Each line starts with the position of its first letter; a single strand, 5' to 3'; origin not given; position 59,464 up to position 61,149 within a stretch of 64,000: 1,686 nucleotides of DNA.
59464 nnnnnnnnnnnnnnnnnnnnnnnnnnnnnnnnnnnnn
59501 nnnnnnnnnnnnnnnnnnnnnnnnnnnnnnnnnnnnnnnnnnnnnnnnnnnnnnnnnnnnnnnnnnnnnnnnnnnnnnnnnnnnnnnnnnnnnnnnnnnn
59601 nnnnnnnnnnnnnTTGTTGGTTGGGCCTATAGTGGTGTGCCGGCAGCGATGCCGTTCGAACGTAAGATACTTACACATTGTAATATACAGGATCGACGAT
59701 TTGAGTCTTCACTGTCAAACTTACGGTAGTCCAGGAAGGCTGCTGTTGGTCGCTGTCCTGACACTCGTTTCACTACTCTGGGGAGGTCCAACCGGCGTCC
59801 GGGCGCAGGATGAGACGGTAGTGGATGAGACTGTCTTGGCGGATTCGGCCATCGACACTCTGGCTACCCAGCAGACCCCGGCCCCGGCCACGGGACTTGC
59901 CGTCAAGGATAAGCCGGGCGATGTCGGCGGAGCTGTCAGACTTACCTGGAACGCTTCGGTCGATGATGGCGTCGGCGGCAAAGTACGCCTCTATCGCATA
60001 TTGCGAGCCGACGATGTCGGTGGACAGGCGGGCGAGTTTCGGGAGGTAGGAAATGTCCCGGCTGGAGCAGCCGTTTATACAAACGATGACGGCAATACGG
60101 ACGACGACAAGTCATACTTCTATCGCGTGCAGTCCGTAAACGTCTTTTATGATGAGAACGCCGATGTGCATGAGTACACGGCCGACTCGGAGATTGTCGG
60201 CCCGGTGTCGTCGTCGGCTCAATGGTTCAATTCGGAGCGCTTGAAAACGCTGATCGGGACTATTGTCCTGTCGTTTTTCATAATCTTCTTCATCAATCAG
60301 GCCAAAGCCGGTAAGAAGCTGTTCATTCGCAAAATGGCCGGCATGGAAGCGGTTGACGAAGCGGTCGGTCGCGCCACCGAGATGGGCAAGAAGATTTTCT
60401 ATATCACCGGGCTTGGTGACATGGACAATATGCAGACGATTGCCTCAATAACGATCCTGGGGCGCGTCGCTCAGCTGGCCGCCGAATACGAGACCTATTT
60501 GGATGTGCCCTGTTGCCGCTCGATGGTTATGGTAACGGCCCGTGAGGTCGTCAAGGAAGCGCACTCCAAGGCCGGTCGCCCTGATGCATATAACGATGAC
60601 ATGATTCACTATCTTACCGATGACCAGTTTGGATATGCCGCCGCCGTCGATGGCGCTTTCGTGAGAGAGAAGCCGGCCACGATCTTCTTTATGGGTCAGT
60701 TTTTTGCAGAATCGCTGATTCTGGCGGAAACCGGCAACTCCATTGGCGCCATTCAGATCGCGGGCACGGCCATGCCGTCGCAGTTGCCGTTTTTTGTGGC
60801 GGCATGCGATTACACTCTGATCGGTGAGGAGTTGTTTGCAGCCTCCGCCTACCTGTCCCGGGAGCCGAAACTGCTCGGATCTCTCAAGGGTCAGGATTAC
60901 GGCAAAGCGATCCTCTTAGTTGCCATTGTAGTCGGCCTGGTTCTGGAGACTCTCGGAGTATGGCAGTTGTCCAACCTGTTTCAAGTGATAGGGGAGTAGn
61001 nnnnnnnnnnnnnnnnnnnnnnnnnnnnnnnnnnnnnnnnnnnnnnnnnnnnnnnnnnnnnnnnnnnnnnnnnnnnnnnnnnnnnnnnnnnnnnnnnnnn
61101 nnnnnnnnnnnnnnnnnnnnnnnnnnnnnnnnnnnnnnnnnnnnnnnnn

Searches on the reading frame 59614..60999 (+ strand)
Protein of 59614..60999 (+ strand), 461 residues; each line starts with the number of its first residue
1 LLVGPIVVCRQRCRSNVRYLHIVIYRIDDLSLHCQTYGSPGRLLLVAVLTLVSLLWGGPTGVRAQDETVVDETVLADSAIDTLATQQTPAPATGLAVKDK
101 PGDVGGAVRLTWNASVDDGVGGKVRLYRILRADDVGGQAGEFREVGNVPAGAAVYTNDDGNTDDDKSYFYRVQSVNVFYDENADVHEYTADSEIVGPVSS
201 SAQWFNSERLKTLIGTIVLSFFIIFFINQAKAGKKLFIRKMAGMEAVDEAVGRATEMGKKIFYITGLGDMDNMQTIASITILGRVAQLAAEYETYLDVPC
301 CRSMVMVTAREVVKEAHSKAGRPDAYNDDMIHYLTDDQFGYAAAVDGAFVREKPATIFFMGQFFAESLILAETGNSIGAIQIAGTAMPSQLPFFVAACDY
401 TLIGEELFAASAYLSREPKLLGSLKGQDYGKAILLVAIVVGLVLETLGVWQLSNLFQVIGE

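Call 71: search_protein_families(library=pfam, proteins=[window:59614-60999:+], max_evalue=0.00001)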
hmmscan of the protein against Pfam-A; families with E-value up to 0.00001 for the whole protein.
window:59614-60999:+ (461 aa): 1 family
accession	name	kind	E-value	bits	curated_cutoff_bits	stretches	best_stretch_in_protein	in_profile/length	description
PF20539.3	DUF6754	-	3.6e-125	416.7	27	1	201-455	2-256/257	Domain of unknown function (DUF6754)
